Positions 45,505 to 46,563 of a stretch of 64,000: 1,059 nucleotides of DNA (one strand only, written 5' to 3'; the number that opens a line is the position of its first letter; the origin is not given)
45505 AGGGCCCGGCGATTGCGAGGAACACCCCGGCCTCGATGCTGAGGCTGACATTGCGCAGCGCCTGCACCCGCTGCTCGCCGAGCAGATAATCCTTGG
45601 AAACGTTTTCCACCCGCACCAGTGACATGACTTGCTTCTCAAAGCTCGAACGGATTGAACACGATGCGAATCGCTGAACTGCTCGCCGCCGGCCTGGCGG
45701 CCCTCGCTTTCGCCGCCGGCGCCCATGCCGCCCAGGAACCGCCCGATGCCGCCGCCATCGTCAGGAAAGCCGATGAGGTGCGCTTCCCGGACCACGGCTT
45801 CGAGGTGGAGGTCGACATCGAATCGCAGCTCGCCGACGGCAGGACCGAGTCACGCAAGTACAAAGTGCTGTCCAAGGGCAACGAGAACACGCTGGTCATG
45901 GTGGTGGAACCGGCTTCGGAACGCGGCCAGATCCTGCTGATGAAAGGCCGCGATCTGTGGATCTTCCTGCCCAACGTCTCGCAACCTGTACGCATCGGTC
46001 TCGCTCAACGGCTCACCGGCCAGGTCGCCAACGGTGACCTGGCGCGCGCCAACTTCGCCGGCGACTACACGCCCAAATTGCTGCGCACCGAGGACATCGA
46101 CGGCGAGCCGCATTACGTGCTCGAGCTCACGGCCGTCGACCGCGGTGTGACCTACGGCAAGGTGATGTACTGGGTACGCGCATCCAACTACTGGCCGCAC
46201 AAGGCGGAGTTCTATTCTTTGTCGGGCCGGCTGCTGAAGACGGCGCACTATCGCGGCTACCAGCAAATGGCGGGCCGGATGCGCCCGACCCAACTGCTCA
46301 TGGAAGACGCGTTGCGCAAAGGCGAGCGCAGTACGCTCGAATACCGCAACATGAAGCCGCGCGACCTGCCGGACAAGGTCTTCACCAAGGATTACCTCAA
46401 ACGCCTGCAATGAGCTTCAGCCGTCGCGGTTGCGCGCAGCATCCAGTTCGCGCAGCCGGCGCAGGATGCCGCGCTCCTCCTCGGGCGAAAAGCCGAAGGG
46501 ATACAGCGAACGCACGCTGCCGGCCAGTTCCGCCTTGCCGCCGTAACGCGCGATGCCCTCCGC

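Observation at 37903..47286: Candidate lipo-amino-acid synthesis plus Lol-like envelope export module attached to the exosortase locus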

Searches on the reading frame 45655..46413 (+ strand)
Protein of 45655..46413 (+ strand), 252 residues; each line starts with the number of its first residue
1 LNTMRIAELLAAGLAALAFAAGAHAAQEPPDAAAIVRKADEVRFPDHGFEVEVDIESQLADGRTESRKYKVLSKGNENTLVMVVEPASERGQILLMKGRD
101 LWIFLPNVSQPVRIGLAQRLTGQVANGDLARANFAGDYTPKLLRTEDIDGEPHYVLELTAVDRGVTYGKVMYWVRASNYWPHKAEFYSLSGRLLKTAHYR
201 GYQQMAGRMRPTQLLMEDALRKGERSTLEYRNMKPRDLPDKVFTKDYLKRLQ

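Call 4: search_protein_families(library=ncbifam, proteins=[window:45655-46413:+], max_evalue=0.01)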
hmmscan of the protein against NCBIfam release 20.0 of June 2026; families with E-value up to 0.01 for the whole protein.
window:45655-46413:+ (252 aa): 0 families

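Call 5: search_protein_families(library=pfam, proteins=[window:45655-46413:+], max_evalue=0.01)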
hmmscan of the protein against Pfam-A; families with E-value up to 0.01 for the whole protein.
window:45655-46413:+ (252 aa): 1 family
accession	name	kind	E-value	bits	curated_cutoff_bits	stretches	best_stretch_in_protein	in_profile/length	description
PF17131.11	LolA_like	-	1.8e-52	178.1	30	1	75-250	1-184/184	Outer membrane lipoprotein-sorting protein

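Call 31: search_solved_structures(query=window:45655-46413:+, max_evalue=1)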
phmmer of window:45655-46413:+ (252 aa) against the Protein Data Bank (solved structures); distinct sequences matched with E-value up to 1: 8.
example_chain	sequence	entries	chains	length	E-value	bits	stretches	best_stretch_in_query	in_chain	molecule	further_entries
3buu_A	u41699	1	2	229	1.9e-95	322.4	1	31-252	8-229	Uncharacterized LolA superfamily protein NE2245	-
3bk5_A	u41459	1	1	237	4.2e-10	43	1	98-250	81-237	putative outer membrane lipoprotein-sorting protein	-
4z48_A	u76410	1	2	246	5.4e-09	39.4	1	96-243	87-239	Uncharacterized protein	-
9tp6_A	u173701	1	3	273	7e-07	32.4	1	97-244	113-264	Outer membrane lipoprotein-sorting protein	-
2qgn_A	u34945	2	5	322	0.24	14.3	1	113-159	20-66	tRNA delta(2)-isopentenylpyrophosphate transferase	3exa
3d3q_A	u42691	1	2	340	0.28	14.1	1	112-164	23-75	tRNA delta(2)-isopentenylpyrophosphate transferase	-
4nox_A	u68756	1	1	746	0.76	12.7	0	172-242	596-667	Eukaryotic translation initiation factor 3 subunit B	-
3skx_A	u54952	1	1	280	0.95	12.4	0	17-120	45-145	Copper-exporting P-type ATPase B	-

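Call 37: find_homologous_proteins(query=window:45655-46413:+, max_evalue=0.00001)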
Query window:45655-46413:+ (252 aa): 4758 proteins with E <= 0.00001 among 8000 candidates; the best 120 are listed.
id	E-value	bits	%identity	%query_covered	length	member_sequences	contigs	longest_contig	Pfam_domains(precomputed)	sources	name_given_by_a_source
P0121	9.7e-160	548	100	99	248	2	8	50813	PF17131.12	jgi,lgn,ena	-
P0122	4.1e-135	467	82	99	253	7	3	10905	PF17131.12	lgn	-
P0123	1.3e-133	462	81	99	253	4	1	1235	PF17131.12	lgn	-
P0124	6.2e-133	460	82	99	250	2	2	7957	PF17131.12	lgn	-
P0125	4.3e-130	451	80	99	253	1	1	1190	PF17131.12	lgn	-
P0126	1.7e-128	445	80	99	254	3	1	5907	PF17131.12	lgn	-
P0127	9.2e-126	436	78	98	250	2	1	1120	PF17131.12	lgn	-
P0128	7.6e-122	424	84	87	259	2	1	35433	PF17131.12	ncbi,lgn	-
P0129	5.7e-118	411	75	98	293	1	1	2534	PF17131.12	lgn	-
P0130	1.9e-115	403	76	96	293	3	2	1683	PF17131.12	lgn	-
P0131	6.3e-115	401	78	88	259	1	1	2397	PF17131.12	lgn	-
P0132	2.0e-112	393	71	99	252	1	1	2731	PF17131.12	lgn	-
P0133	5.7e-112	391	71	99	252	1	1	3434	PF17131.12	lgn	-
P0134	1.1e-111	390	71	99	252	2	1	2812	PF17131.12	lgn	-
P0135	2.7e-110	386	73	91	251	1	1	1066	PF17131.12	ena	-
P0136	1.3e-109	384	73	97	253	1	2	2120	PF17131.12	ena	-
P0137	2.8e-109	382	70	99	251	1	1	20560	PF17131.12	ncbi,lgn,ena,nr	ncbi:MAG TPA: outer membrane lipoprotein-sorting protein [Burkholderiales bacterium]|nr:outer membra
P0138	3.8e-109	382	74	93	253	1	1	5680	PF17131.12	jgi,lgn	jgi:outer membrane lipoprotein-sorting protein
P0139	4.8e-108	378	73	93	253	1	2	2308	PF17131.12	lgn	-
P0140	2.7e-107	376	70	98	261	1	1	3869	PF17131.12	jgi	jgi:hypothetical protein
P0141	3.2e-107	376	73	88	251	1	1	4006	PF17131.12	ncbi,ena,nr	ncbi:MAG TPA: outer membrane lipoprotein-sorting protein [Burkholderiales bacterium]|nr:outer membra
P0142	3.7e-107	376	68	99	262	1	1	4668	PF17131.12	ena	-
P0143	7.7e-107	375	71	96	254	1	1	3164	PF17131.12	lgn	-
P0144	1.4e-106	374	70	96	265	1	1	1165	PF17131.12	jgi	jgi:outer membrane lipoprotein-sorting protein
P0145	1.6e-106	373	67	98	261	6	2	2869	PF17131.12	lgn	-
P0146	1.8e-106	373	71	94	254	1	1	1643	PF17131.12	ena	-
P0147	2.8e-106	373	72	93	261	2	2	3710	PF17131.12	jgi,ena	-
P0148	4.5e-106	372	72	94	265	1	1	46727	PF17131.12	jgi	jgi:outer membrane lipoprotein-sorting protein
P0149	4.9e-106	372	67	94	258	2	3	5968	PF17131.12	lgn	-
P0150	7.9e-106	371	67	99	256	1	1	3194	PF17131.12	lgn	-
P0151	1.0e-105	371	69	97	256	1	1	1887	PF17131.12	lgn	-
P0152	1.2e-105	371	70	98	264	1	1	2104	PF17131.12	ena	-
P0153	2.0e-105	370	71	87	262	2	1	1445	PF17131.12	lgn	-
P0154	2.1e-105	370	74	87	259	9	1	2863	PF17131.12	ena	-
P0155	2.2e-105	370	70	93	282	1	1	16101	PF17131.12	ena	-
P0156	2.2e-105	370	68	97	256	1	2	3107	PF17131.12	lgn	-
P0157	2.2e-105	370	71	95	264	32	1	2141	PF17131.12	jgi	-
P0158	2.3e-105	370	70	96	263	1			PF17131.12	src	-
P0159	2.5e-105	370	70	97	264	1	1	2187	PF17131.12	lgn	-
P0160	2.5e-105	370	72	88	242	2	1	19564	PF17131.12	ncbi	ncbi:MAG TPA: outer membrane lipoprotein-sorting protein [Casimicrobiaceae bacterium]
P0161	3.5e-105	369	65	100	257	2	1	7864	PF17131.12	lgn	-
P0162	4.0e-105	369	67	96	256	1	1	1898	PF17131.12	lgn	-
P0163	4.0e-105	369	70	93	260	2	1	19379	PF17131.12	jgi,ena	-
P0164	4.4e-105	369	68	99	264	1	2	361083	PF17131.12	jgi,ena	jgi:outer membrane lipoprotein-sorting protein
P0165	4.7e-105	369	66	99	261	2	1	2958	PF17131.12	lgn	-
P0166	4.7e-105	369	65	98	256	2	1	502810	PF17131.12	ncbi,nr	ncbi:MAG: outer membrane lipoprotein-sorting protein [Hydrogenophilales bacterium 28-61-23]|nr:MAG: 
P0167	5.9e-105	368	69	98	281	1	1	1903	PF17131.12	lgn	-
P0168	6.9e-105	368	66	99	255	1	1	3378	PF17131.12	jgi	jgi:outer membrane lipoprotein-sorting protein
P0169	7.4e-105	368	70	88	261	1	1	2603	PF17131.12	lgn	-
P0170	7.8e-105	368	70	96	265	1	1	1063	PF17131.12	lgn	-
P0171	8.1e-105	368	73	88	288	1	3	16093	PF17131.12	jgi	jgi:outer membrane lipoprotein-sorting protein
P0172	9.3e-105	368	66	99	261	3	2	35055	PF17131.12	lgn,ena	-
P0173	9.4e-105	368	73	88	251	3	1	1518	PF17131.12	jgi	jgi:outer membrane lipoprotein-sorting protein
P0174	1.0e-104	368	68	96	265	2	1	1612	PF17131.12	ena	-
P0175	1.2e-104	367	69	97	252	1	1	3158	PF17131.12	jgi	jgi:outer membrane lipoprotein-sorting protein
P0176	1.2e-104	367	66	100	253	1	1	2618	PF17131.12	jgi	jgi:outer membrane lipoprotein-sorting protein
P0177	1.2e-104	367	74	88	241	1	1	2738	PF17131.12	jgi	jgi:outer membrane lipoprotein-sorting protein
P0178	1.2e-104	367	67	97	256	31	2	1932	PF17131.12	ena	-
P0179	1.3e-104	367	70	94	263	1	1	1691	PF17131.12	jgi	jgi:outer membrane lipoprotein-sorting protein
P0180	1.4e-104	367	73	88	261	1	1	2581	PF17131.12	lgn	-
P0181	1.5e-104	367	73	88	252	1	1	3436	PF17131.12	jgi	jgi:outer membrane lipoprotein-sorting protein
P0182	1.6e-104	367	69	97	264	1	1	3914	PF17131.12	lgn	-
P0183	1.7e-104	367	67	97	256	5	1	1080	PF17131.12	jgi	jgi:outer membrane lipoprotein-sorting protein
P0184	1.9e-104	367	69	91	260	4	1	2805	PF17131.12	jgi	-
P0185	2.0e-104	367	73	88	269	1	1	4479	PF17131.12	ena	-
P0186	2.1e-104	367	68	95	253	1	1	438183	PF17131.12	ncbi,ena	-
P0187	2.3e-104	366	69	98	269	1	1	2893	PF17131.12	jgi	jgi:outer membrane lipoprotein-sorting protein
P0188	2.7e-104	366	70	96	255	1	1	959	PF17131.12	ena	-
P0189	2.7e-104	366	70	92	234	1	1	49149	PF17131.12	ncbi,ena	-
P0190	2.7e-104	366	74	87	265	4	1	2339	PF17131.12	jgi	jgi:outer membrane lipoprotein-sorting protein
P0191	2.9e-104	366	66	96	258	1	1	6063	PF17131.12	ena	-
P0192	3.0e-104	366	68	96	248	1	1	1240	PF17131.12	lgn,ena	-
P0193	3.8e-104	366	69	100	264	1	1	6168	PF17131.12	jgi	jgi:outer membrane lipoprotein-sorting protein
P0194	4.5e-104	365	68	99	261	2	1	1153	PF17131.12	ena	-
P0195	4.6e-104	365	73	88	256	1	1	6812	PF17131.12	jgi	-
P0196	4.6e-104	365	68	92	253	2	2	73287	PF17131.12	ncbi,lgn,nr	ncbi:MAG TPA: outer membrane lipoprotein-sorting protein [Burkholderiales bacterium]|nr:outer membra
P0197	4.8e-104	365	70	90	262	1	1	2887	PF17131.12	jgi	jgi:outer membrane lipoprotein-sorting protein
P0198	5.0e-104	365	66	99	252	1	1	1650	PF17131.12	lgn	-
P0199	5.3e-104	365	68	97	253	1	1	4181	PF17131.12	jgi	jgi:outer membrane lipoprotein-sorting protein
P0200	5.5e-104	365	71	88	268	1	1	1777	PF17131.12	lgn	-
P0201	5.7e-104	365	68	98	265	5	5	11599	PF17131.12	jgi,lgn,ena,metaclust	metaclust:\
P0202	6.2e-104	365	70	98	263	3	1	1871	PF17131.12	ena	-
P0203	6.4e-104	365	67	96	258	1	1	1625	PF17131.12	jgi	jgi:outer membrane lipoprotein-sorting protein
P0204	6.6e-104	365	68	94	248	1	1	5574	PF17131.12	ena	-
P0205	7.3e-104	365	66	97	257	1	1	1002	PF17131.12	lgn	-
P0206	7.7e-104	365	67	99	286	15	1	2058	PF17131.12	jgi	-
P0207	7.7e-104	365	70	95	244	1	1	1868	PF17131.12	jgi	jgi:outer membrane lipoprotein-sorting protein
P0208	9.0e-104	364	67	96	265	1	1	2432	PF17131.12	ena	-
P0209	9.3e-104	364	72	87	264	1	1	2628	PF17131.12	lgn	-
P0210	9.7e-104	364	70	88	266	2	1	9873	PF17131.12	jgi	jgi:outer membrane lipoprotein-sorting protein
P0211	1.1e-103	364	66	96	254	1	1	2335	PF17131.12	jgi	jgi:outer membrane lipoprotein-sorting protein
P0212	1.1e-103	364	69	93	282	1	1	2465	PF17131.12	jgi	jgi:outer membrane lipoprotein-sorting protein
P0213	1.2e-103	364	68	96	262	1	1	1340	PF17131.12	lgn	-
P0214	1.2e-103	364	66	98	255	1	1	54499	PF17131.12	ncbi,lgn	-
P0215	1.3e-103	364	70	92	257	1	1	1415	PF17131.12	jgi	jgi:outer membrane lipoprotein-sorting protein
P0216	1.3e-103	364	72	88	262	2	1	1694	PF17131.12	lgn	-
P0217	1.3e-103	364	67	94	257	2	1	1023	PF17131.12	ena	-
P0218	1.4e-103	364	65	100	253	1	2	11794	PF17131.12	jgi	jgi:outer membrane lipoprotein-sorting protein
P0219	1.6e-103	364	70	96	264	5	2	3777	PF17131.12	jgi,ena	-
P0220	1.7e-103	364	70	87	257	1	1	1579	PF17131.12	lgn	-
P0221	1.7e-103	364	69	90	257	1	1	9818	PF17131.12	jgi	jgi:outer membrane lipoprotein-sorting protein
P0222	2.0e-103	363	68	98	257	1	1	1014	PF17131.12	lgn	-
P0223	2.3e-103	363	67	96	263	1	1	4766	PF17131.12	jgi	jgi:outer membrane lipoprotein-sorting protein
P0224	2.4e-103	363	67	99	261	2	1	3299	PF17131.12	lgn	-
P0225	2.6e-103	363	69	93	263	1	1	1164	PF17131.12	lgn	-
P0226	2.7e-103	363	67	93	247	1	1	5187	PF17131.12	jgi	jgi:hypothetical protein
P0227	2.9e-103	363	69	88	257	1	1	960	PF17131.12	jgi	jgi:outer membrane lipoprotein-sorting protein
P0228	3.1e-103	363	65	100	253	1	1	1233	PF17131.12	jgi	jgi:outer membrane lipoprotein-sorting protein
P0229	3.1e-103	363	67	96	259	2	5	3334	PF17131.12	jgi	jgi:hypothetical protein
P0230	3.3e-103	363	69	94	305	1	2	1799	PF17131.12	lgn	-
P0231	3.5e-103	363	73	88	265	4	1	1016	PF17131.12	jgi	-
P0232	3.5e-103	363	71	88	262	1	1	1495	PF17131.12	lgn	-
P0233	3.7e-103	362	72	88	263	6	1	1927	PF17131.12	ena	-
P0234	3.7e-103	362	68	95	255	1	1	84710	PF17131.12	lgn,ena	-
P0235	3.7e-103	362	68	95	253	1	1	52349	PF17131.12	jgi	jgi:outer membrane lipoprotein-sorting protein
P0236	3.9e-103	362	69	94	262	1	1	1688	PF17131.12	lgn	-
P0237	4.0e-103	362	70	91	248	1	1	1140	PF17131.12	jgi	jgi:outer membrane lipoprotein-sorting protein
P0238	4.0e-103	362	67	98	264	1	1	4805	PF17131.12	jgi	jgi:outer membrane lipoprotein-sorting protein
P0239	4.1e-103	362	70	95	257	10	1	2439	PF17131.12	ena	-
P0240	4.2e-103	362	66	98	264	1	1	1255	PF17131.12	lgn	-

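Call 38: find_encoding_contigs(protein=P0166, flank=10000, max_places=1)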
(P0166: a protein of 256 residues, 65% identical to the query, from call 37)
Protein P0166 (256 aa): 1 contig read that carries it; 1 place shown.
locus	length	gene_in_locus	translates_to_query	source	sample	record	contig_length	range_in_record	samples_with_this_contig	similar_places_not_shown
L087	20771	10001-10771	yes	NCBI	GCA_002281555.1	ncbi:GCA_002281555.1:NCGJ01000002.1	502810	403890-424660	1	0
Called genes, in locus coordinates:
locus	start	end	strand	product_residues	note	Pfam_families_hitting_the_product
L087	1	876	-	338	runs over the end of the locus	PF01795:Methyltransf_5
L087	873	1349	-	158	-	PF02381:MraZ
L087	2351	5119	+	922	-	PF13432:TPR_16 (weak), PF14559:TPR_19, PF09295:ChAPs (weak), PF16918:PknG_TPR, PF25064:ARM_TT21_5th (weak), PF14559:TPR_19, PF25062:ARM_TT21_N (weak), PF14559:TPR_19, +24 more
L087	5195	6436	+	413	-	PF12704:MacB_PCD, PF02687:FtsX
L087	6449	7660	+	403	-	PF12704:MacB_PCD, PF02687:FtsX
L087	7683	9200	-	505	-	PF06980:DUF1302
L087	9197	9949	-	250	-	PF00005:ABC_tran, PF13304:AAA_21 (faint), PF02463:SMC_N (weak)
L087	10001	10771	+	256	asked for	PF17131:TP_0789-like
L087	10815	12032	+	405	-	PF00201:UDPGT, PF04101:Glyco_tran_28_C, PF06722:EryCIII-like_C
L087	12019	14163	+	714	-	PF00732:GMC_oxred_N, PF00890:FAD_binding_2 (faint), PF01266:DAO (faint), PF05199:GMC_oxred_C, PF10604:Polyketide_cyc2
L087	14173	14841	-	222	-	PF25084:LbH_EIF2B (weak), PF00132:Hexapep (weak)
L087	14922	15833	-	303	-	PF07589:PEP_exosort_dom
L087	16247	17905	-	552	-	PF01565:FAD_binding_4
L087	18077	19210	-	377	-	PF01370:Epimerase, PF07993:NAD_binding_4, PF13460:NAD_binding_10 (weak)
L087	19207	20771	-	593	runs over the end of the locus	PF00501:AMP-binding, PF23562:AMP-binding_C_3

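Call 39: find_encoding_contigs(protein=P0186, flank=10000, max_places=1)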
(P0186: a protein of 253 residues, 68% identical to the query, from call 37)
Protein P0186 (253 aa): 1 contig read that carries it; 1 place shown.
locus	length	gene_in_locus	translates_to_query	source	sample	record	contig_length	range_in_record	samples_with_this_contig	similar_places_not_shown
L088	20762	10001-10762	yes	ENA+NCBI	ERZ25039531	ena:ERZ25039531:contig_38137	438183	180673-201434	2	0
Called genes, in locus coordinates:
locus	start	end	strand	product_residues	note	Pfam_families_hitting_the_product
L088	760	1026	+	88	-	-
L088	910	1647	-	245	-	PF02687:FtsX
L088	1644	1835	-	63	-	-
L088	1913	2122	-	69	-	-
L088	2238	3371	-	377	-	PF12704:MacB_PCD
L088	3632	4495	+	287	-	PF00899:ThiF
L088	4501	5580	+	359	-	-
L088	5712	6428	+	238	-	PF04116:FA_hydroxylase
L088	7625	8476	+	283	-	PF07589:PEP_exosort_dom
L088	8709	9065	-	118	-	PF06127:Mpo1-like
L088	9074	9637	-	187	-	PF00005:ABC_tran, PF02463:SMC_N (weak)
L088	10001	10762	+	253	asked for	PF17131:TP_0789-like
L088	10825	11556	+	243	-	PF00765:Autoind_synth (faint), PF21926:FeeM (faint), PF13444:Acetyltransf_5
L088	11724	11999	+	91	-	-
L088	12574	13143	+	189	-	PF26711:DUF8239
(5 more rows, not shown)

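Call 40: find_encoding_contigs(protein=P0164, flank=10000, max_places=1)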
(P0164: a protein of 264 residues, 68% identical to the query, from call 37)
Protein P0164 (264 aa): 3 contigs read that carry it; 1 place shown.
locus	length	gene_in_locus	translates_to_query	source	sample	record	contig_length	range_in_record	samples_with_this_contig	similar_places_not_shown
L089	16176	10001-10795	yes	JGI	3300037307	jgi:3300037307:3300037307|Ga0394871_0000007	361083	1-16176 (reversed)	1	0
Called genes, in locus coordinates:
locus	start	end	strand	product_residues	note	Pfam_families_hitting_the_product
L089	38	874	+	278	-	PF21926:FeeM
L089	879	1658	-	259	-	PF00765:Autoind_synth (faint), PF21926:FeeM (faint), PF13444:Acetyltransf_5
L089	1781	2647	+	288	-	PF00899:ThiF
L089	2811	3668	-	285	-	PF07589:PEP_exosort_dom (weak)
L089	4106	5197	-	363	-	-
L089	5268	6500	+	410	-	PF12704:MacB_PCD, PF02687:FtsX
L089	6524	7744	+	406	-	PF12704:MacB_PCD, PF02687:FtsX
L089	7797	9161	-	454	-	PF06980:DUF1302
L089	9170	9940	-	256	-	PF00005:ABC_tran, PF13304:AAA_21 (faint), PF02463:SMC_N (weak)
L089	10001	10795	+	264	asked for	PF17131:TP_0789-like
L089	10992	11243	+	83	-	PF10387:DUF2442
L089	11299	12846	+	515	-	PF00561:Abhydrolase_1, PF12146:Hydrolase_4 (faint), PF08386:Abhydrolase_4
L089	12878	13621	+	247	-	PF00005:ABC_tran, PF13304:AAA_21 (faint)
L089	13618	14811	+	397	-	PF12679:ABC2_membrane_2, PF12698:ABC2_membrane_3, PF01061:ABC2_membrane (weak)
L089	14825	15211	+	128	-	PF04138:GtrA_DPMS_TM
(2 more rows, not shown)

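Call 41: find_encoding_contigs(protein=P0234, flank=10000, max_places=1)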
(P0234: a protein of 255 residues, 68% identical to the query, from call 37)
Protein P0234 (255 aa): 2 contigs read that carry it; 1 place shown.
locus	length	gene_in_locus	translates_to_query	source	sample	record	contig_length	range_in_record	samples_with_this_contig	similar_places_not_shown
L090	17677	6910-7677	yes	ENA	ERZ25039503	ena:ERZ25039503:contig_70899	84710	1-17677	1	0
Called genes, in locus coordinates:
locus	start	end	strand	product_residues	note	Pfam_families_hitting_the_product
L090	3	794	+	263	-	?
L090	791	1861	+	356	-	PF01018:GTP1_OBG, PF01926:MMR_HSR1, PF02421:FeoB_N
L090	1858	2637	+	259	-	PF00696:AA_kinase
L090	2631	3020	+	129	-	PF01472:PUA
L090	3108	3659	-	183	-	PF00293:NUDIX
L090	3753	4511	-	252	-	PF02698:DUF218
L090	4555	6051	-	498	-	PF06980:DUF1302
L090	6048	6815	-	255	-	PF00005:ABC_tran, PF13304:AAA_21 (faint), PF02463:SMC_N (weak)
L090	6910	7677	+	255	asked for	PF17131:TP_0789-like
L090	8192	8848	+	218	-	PF21926:FeeM, PF13444:Acetyltransf_5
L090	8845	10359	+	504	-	PF01804:Penicil_amidase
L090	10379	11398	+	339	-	PF01804:Penicil_amidase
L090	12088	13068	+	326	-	PF07589:PEP_exosort_dom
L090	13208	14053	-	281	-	PF00899:ThiF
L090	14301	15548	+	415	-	PF12704:MacB_PCD, PF02687:FtsX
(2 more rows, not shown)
